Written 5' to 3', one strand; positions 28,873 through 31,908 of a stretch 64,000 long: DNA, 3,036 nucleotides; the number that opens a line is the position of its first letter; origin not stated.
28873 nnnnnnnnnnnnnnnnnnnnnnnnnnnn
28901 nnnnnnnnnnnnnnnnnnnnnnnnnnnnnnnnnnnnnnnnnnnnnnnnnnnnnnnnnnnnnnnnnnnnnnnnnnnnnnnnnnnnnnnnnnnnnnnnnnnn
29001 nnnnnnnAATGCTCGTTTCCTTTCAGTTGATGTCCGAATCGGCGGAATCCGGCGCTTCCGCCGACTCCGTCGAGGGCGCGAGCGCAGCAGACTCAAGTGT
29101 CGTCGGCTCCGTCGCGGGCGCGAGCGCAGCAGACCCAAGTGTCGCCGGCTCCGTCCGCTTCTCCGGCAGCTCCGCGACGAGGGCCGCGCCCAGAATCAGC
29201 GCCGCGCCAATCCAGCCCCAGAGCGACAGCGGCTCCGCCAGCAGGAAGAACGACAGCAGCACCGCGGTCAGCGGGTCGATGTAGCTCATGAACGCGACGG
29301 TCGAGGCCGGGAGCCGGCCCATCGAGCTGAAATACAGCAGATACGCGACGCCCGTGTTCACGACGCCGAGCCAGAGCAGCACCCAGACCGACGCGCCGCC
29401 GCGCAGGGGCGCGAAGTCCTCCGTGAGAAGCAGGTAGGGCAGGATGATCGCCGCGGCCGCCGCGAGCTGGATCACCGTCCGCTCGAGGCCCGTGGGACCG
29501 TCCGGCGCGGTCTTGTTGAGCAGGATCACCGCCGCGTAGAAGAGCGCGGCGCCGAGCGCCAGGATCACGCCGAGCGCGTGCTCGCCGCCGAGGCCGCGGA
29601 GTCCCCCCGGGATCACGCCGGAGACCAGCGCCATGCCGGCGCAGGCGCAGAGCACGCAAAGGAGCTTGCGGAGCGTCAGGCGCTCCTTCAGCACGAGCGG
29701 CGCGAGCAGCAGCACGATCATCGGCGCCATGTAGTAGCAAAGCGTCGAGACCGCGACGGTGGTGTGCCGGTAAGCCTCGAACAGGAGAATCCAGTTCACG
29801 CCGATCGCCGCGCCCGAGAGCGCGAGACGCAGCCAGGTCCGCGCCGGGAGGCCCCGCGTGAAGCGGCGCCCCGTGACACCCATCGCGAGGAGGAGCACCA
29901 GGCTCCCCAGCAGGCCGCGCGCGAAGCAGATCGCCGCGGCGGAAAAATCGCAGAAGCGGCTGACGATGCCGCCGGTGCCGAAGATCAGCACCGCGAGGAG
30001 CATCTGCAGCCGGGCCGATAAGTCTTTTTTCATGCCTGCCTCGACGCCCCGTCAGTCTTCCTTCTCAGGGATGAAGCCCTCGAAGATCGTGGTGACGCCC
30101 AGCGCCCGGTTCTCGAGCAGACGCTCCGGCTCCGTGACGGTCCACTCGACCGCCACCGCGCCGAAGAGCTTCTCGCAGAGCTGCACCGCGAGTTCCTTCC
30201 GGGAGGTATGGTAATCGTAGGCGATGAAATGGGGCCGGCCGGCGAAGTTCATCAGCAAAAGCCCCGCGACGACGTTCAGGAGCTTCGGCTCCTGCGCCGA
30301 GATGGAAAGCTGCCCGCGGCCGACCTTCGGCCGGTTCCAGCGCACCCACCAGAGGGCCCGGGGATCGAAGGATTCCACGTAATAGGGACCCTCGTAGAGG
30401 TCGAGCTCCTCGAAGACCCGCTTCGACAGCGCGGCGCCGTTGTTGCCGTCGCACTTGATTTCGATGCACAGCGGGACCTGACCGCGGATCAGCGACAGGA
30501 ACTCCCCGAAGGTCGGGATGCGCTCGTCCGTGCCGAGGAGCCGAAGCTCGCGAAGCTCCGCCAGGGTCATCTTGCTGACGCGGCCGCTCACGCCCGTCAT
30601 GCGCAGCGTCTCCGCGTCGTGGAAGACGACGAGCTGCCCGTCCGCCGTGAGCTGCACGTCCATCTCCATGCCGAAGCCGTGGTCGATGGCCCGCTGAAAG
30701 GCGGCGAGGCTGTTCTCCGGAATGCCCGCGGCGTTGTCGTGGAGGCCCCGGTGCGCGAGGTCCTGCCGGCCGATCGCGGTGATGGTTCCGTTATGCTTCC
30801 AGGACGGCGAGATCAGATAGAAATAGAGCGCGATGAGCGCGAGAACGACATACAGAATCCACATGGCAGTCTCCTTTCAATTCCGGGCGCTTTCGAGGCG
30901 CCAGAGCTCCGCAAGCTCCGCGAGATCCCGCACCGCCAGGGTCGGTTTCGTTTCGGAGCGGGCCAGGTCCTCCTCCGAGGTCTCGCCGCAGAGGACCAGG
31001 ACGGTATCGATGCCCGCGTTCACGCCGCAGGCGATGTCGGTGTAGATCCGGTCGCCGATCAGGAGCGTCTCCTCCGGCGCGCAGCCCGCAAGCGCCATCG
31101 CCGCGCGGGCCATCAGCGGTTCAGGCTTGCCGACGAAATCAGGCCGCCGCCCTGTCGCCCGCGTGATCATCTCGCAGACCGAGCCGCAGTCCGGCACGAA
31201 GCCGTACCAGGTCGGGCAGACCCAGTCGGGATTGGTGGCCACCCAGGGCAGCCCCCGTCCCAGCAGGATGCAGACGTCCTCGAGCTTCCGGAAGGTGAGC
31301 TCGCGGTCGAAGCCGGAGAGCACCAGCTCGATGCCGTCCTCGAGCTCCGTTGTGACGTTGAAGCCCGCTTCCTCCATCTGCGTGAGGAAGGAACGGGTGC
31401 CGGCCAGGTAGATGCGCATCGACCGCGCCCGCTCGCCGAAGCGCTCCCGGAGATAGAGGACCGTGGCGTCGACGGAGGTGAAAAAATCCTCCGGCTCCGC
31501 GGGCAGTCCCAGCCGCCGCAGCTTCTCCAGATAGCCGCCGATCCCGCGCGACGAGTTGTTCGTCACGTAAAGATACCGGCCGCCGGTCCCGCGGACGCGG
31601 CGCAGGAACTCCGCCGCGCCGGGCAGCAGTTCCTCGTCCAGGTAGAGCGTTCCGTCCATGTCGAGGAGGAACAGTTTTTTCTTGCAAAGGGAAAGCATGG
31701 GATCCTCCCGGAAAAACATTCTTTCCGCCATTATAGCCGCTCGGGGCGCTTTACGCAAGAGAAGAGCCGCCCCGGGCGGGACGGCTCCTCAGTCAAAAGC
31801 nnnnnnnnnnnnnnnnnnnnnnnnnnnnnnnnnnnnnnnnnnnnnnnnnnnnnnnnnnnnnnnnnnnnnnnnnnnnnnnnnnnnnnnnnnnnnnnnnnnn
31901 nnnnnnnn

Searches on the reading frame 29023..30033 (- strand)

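Call 8: search_protein_families(library=pfam, proteins=[window:29023-30033:-], max_evalue=0.001)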
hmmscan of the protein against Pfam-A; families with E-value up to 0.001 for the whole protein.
window:29023-30033:- (336 aa): 3 families
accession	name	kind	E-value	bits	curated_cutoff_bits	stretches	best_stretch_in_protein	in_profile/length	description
PF00892.27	EamA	-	3.9e-36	124.7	28.2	2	154-286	2-132/135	EamA-like transporter family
PF06027.18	SLC35F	-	0.00045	20.3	21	1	64-167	71-175/299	Solute carrier family 35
PF03151.22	TPT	-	0.00056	19.8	30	0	186-303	35-151/291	Triose-phosphate Transporter family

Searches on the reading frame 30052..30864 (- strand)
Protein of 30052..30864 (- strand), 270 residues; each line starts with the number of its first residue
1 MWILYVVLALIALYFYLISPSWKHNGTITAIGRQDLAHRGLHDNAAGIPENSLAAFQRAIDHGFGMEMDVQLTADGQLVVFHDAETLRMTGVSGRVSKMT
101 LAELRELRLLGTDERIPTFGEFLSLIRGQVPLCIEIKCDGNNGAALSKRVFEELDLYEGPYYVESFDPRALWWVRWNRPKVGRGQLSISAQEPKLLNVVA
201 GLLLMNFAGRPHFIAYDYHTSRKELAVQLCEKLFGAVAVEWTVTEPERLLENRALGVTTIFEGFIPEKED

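Call 8: search_protein_families(library=pfam, proteins=[window:30052-30864:-], max_evalue=0.001)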
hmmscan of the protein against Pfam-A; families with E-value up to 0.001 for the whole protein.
window:30052-30864:- (270 aa): 1 family
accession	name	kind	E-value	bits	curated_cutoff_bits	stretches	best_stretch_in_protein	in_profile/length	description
PF03009.23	GDPD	-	3e-24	86.9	23.6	1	38-261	1-238/244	Glycerophosphoryl diester phosphodiesterase family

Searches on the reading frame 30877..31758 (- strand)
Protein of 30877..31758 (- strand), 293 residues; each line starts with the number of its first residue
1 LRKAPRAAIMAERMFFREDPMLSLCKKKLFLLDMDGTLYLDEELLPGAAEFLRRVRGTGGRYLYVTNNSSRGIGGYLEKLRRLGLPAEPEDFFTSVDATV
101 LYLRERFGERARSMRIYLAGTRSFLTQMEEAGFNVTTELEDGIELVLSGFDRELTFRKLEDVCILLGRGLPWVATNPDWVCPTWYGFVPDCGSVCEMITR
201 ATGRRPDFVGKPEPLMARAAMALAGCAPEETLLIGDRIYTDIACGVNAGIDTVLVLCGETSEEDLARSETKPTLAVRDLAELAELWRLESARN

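Call 8: search_protein_families(library=pfam, proteins=[window:30877-31758:-], max_evalue=0.001)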
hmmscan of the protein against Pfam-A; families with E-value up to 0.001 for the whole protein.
window:30877-31758:- (293 aa): 4 families
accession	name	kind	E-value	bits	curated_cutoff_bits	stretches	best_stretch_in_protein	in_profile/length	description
PF13344.12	Hydrolase_6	-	1.4e-23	83.3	27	1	30-133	1-100/101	Haloacid dehalogenase-like hydrolase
PF13242.12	Hydrolase_like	-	6e-23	81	22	1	209-282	2-75/75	HAD-hyrolase-like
PF00702.32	Hydrolase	-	5.4e-11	43.7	26.4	1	28-249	2-191/191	haloacid dehalogenase-like hydrolase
PF13419.12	HAD_2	-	3.1e-07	31.1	23.8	1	207-255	131-178/178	Haloacid dehalogenase-like hydrolase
